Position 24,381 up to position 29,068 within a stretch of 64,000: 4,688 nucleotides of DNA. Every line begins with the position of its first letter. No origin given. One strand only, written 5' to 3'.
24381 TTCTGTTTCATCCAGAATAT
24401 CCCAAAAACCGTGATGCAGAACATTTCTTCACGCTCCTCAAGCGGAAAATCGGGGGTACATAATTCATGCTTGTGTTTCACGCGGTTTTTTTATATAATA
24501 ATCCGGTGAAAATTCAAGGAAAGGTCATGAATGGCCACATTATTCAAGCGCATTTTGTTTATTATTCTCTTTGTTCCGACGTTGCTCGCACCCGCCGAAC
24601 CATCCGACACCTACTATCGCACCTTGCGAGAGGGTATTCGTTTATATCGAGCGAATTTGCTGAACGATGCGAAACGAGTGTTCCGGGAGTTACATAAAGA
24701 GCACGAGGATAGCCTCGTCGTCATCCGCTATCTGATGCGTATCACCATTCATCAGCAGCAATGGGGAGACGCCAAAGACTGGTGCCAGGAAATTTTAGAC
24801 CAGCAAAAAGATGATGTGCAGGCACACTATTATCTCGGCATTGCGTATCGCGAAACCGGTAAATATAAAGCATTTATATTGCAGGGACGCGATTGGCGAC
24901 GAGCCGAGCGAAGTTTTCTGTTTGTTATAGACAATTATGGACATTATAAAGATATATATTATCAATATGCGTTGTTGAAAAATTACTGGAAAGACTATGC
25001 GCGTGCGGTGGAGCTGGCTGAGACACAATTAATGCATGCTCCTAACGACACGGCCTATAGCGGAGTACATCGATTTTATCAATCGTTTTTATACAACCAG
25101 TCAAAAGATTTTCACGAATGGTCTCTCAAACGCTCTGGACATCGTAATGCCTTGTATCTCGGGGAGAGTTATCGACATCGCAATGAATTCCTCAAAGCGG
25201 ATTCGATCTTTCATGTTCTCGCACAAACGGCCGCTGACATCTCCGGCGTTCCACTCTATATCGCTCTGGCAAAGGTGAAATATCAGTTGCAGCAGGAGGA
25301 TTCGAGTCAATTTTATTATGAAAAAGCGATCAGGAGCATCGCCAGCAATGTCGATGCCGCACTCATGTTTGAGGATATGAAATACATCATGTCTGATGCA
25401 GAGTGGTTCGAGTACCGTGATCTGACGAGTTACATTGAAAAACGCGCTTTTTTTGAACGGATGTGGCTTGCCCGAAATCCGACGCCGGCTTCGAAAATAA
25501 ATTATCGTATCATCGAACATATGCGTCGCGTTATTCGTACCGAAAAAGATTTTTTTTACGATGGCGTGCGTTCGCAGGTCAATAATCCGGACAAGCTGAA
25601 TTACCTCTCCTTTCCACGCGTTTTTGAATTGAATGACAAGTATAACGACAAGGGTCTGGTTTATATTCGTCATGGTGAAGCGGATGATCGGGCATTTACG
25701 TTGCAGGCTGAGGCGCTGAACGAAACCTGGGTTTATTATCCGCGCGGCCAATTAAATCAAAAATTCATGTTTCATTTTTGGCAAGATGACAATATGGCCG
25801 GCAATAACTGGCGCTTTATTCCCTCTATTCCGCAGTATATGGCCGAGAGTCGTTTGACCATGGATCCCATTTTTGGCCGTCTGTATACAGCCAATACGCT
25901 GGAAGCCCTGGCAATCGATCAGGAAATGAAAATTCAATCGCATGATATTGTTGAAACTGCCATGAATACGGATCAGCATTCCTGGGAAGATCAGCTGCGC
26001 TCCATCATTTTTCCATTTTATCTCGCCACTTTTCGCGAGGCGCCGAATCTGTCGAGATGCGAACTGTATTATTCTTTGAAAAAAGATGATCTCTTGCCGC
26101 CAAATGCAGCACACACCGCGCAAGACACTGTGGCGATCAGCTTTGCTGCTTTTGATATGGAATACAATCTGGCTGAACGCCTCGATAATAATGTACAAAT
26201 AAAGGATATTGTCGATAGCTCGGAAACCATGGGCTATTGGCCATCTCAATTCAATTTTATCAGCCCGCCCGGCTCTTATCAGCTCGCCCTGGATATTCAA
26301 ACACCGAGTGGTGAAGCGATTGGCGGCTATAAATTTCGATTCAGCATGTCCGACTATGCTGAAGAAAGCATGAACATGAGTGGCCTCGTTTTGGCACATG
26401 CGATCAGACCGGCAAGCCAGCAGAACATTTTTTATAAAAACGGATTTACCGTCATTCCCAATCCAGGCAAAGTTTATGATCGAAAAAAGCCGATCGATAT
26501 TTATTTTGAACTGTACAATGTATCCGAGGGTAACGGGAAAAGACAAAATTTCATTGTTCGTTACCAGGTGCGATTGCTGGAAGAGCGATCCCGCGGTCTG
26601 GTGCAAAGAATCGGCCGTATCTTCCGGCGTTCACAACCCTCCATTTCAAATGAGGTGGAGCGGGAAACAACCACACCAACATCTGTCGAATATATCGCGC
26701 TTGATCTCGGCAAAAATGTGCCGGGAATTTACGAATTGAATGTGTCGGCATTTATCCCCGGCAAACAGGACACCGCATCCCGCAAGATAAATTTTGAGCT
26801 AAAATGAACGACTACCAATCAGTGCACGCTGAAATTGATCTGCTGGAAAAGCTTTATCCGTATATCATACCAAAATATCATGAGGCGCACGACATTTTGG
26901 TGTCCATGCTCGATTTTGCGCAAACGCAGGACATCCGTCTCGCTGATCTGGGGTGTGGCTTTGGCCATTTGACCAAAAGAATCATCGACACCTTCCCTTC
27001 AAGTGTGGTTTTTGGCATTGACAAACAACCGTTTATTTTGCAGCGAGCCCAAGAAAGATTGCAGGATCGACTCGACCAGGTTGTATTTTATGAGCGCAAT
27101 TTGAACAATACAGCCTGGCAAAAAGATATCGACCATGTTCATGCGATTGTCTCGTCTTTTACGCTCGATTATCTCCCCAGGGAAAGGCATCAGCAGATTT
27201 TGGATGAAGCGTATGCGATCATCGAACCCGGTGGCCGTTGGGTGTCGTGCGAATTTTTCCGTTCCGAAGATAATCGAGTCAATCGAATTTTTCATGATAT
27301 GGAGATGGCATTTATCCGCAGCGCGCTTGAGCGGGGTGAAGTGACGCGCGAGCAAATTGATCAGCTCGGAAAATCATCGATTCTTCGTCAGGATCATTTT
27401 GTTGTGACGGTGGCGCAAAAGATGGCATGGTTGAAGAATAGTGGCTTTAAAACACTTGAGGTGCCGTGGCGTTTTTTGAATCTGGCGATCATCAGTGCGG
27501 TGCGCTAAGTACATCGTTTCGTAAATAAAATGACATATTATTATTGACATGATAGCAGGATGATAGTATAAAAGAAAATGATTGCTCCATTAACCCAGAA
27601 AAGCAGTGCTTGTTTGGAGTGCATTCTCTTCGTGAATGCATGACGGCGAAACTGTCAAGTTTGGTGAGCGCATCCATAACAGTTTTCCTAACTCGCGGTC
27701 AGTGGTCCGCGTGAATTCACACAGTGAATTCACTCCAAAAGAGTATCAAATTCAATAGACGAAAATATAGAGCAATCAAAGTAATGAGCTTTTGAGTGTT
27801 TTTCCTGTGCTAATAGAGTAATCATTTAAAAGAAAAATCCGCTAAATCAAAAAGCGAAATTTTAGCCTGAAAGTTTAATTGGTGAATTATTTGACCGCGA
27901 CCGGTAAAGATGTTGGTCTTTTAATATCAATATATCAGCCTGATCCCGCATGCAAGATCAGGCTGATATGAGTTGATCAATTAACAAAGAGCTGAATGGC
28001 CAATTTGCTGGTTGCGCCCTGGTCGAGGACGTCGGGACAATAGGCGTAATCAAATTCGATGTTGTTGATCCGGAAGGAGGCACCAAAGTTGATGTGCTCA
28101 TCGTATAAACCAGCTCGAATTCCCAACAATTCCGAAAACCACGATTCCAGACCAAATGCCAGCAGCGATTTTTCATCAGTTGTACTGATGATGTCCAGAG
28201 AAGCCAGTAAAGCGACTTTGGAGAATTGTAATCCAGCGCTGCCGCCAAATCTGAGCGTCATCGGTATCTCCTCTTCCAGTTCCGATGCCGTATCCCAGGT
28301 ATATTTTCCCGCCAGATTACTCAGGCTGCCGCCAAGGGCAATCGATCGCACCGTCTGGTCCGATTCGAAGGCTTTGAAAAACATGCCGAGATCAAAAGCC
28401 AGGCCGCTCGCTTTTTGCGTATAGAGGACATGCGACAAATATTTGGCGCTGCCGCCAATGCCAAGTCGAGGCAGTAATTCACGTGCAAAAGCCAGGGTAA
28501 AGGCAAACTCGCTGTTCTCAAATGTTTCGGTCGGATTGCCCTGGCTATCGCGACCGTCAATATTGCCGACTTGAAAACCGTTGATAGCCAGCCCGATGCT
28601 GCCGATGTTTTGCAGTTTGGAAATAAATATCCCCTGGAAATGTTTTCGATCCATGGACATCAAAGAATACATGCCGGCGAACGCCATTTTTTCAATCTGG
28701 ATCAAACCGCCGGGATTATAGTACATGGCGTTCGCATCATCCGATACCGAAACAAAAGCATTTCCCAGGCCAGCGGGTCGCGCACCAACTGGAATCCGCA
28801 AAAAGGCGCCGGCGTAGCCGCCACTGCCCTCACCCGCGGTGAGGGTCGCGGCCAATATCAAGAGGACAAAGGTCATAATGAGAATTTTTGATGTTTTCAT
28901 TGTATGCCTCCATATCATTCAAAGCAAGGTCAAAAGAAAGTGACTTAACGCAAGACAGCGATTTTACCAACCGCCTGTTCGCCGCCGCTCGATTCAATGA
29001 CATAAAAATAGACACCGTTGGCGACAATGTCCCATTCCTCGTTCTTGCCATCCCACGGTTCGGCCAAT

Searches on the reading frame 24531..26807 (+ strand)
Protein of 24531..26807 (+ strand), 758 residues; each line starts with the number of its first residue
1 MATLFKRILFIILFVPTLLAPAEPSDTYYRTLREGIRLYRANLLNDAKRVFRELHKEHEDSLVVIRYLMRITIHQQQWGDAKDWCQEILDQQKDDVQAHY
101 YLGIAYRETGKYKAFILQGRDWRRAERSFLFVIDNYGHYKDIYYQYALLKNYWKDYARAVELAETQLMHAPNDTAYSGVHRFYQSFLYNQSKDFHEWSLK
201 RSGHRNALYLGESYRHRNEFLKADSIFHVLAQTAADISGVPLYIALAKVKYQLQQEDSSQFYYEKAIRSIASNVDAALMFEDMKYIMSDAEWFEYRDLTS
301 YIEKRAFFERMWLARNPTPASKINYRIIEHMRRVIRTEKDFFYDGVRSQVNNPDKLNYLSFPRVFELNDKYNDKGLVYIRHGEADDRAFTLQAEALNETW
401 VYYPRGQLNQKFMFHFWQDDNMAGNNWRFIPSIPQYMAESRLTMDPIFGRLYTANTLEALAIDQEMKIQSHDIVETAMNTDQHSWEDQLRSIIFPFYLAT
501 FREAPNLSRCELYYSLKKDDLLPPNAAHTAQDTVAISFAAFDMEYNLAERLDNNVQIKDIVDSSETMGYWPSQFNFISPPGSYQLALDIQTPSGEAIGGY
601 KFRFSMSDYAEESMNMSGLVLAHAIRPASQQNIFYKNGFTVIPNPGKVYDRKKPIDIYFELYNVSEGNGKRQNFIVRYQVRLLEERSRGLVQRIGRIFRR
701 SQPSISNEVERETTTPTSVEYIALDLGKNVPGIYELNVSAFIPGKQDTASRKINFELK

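Call 29: search_protein_families(library=pfam, proteins=[window:24531-26807:+], max_evalue=0.001)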
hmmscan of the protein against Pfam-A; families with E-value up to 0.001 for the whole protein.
window:24531-26807:+ (758 aa): 1 family
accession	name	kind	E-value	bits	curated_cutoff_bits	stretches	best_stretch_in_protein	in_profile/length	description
PF14559.12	TPR_19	-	6e-05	23.7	25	0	44-99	7-62/68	Tetratricopeptide repeat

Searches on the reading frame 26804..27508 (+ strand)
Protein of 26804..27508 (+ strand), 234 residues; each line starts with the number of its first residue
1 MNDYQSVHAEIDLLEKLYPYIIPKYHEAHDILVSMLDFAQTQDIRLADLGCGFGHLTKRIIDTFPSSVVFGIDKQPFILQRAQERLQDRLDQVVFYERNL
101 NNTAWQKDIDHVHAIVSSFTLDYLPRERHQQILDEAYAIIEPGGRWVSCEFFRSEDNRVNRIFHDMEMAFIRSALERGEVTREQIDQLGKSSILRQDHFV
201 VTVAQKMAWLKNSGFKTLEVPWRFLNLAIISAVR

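Call 29: search_protein_families(library=pfam, proteins=[window:26804-27508:+], max_evalue=0.001)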
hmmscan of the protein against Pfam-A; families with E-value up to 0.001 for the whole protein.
window:26804-27508:+ (234 aa): 11 families
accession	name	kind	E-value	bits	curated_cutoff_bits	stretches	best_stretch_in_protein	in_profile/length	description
PF13649.12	Methyltransf_25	-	1.8e-13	51.4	27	1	48-144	3-97/97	Methyltransferase domain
PF08242.18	Methyltransf_12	-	8.4e-12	46.1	30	1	48-145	2-97/98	Methyltransferase domain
PF13847.12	Methyltransf_31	-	1.1e-11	45.1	27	1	43-152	4-113/145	Methyltransferase domain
PF08241.18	Methyltransf_11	-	3.2e-08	34.5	21.2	1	48-146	2-93/95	Methyltransferase domain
PF01795.25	Methyltransf_5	-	7.1e-06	26.1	27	1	39-115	17-96/309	MraW methylase family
PF05175.20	MTS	-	1.5e-05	25.1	23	1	30-112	21-102/170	Methyltransferase small domain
PF01209.24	Ubie_methyltran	-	2.6e-05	24.1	20.1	1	39-163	44-166/233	ubiE/COQ5 methyltransferase family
PF13489.12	Methyltransf_23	-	0.00015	22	27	1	40-173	20-139/164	Methyltransferase domain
PF02353.26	CMAS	-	0.00019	21.3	27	1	44-172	64-186/273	Mycolic acid cyclopropane synthetase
PF13679.12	Methyltransf_32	-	0.00027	21.4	27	1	39-101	22-90/143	Methyltransferase domain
PF00891.24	Methyltransf_2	-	0.00029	20.7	22.3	1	45-181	65-199/210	O-methyltransferase domain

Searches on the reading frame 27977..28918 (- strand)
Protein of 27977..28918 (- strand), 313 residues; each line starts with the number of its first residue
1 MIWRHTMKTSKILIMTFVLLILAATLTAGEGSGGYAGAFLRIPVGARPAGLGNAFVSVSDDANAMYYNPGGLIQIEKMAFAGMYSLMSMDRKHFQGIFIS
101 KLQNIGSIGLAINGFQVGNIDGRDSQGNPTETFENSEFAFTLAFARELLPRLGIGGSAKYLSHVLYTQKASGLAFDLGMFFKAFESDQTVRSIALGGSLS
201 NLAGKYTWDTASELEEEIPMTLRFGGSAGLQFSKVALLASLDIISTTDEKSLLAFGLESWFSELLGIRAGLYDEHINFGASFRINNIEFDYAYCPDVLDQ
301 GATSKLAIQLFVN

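Call 29: search_protein_families(library=pfam, proteins=[window:27977-28918:-], max_evalue=0.001)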
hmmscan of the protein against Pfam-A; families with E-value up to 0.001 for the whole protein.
window:27977-28918:- (313 aa): 1 family
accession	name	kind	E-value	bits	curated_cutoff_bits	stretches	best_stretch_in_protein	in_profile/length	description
PF19572.5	PorV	-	3.8e-06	27.1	27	1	37-230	13-219/243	Type IX secretion system protein PorV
